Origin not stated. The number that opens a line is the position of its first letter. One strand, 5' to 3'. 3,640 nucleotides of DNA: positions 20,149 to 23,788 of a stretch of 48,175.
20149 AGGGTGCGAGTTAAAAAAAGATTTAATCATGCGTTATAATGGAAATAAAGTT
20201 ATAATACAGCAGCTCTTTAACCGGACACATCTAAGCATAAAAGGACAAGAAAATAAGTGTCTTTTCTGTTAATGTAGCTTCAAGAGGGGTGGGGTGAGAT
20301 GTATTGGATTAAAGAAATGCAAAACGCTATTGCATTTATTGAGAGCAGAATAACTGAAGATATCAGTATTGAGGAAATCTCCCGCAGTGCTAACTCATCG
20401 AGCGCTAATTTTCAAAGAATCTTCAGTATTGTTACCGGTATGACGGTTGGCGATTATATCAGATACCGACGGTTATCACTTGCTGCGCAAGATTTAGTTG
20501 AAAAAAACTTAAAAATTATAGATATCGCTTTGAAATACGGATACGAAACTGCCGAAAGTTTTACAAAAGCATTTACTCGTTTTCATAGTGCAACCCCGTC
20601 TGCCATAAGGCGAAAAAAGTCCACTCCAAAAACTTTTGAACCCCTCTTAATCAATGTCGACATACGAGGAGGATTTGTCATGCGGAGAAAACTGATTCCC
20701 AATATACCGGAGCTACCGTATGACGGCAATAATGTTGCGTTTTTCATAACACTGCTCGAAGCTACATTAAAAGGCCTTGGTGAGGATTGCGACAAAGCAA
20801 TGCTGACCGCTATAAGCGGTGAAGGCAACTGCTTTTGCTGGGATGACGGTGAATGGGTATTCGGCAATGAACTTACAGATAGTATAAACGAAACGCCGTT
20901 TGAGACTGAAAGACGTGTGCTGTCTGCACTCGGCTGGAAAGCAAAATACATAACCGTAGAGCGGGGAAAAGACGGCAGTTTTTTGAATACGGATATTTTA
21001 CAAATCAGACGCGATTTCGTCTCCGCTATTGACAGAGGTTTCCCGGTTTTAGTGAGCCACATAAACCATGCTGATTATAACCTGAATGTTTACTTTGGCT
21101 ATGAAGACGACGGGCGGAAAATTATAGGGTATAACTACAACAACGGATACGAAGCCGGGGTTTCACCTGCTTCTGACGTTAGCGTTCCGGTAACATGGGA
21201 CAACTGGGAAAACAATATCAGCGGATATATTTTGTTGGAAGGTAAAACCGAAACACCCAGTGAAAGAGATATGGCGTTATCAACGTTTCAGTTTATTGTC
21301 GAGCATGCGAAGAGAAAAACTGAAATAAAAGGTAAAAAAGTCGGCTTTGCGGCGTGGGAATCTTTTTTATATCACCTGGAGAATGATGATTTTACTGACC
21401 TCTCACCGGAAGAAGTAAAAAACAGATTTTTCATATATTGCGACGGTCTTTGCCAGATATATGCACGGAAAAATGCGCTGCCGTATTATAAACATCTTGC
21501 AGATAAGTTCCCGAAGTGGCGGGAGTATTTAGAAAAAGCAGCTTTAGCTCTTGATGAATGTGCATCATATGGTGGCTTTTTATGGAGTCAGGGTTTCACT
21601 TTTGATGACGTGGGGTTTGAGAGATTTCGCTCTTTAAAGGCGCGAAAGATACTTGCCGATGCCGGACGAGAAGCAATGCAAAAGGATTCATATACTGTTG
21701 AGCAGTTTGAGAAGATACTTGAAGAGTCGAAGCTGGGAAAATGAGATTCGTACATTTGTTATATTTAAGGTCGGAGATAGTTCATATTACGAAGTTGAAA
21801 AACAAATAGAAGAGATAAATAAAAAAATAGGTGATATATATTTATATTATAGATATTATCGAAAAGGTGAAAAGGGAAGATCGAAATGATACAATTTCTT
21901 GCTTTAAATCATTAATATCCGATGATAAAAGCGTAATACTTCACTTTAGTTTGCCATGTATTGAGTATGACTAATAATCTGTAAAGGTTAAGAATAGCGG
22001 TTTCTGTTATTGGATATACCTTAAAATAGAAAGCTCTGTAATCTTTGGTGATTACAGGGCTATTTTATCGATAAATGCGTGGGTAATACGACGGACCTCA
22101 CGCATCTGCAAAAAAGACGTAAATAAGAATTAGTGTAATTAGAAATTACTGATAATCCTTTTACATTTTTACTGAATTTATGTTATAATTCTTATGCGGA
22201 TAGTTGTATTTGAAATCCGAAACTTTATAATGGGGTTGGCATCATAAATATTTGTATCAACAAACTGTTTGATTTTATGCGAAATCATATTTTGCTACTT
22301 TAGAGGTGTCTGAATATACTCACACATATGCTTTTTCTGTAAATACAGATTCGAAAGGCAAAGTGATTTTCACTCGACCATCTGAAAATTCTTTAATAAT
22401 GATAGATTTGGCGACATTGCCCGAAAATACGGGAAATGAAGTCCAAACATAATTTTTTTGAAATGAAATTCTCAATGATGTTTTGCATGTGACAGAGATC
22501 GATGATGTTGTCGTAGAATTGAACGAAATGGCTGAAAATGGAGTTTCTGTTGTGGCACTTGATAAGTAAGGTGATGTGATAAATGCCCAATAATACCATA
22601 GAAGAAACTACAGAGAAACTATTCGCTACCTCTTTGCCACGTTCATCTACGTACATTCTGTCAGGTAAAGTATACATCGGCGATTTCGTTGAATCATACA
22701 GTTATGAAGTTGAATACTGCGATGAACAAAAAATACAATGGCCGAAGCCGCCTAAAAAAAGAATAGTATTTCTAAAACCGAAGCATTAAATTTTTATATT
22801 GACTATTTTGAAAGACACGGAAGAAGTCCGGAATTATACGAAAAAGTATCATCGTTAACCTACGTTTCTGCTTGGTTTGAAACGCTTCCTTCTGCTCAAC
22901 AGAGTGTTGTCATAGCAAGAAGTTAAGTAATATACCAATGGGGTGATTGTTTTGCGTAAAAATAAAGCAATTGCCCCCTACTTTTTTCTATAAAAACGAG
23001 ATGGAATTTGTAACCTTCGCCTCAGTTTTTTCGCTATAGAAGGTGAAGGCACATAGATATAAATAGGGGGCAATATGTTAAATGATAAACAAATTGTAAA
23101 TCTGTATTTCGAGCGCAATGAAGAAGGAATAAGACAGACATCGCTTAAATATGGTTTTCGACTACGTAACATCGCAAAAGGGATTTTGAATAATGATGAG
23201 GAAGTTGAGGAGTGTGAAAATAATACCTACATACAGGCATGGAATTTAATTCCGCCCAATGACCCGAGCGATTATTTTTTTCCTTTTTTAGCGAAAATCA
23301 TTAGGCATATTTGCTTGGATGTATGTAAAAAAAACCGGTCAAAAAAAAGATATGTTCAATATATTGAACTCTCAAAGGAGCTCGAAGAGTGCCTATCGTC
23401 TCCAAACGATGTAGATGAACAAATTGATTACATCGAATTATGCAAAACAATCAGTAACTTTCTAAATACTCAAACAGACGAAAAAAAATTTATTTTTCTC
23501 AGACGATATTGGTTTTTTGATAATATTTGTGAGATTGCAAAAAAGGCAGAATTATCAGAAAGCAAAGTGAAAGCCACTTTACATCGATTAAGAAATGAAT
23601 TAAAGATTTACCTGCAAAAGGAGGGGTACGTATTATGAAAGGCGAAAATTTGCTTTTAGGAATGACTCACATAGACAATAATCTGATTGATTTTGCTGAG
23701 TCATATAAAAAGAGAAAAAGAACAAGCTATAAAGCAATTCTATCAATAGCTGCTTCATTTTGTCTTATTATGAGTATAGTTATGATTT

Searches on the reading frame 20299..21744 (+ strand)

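Call 41: search_protein_families(library=pfam, proteins=[window:20299-21744:+])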
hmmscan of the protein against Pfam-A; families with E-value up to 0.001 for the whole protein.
window:20299-21744:+ (481 aa): 2 families
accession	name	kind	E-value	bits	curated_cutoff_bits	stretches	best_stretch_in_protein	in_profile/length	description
PF12833.13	HTH_18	-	1.3e-18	67.5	33.6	1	28-105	2-79/80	Helix-turn-helix domain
PF00165.29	HTH_AraC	-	1.4e-08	35.1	26.6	1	14-55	1-42/42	Bacterial regulatory helix-turn-helix proteins, AraC family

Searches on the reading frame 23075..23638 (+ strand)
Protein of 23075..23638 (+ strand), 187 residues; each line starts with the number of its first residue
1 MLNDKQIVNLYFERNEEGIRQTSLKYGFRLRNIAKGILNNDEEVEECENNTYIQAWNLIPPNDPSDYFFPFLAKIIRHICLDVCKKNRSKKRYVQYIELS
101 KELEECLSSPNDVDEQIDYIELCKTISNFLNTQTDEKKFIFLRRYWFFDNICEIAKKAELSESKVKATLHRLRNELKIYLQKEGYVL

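Call 41: search_protein_families(library=pfam, proteins=[window:23075-23638:+])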
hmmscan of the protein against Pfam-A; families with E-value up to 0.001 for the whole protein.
window:23075-23638:+ (187 aa): 2 families
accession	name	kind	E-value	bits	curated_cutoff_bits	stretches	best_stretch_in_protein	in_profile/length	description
PF07638.17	Sigma70_ECF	-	1.8e-05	25.2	21.1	1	63-177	70-180/185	ECF sigma factor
PF04542.20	Sigma70_r2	-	3.4e-05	24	24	1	28-88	7-69/71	Sigma-70 region 2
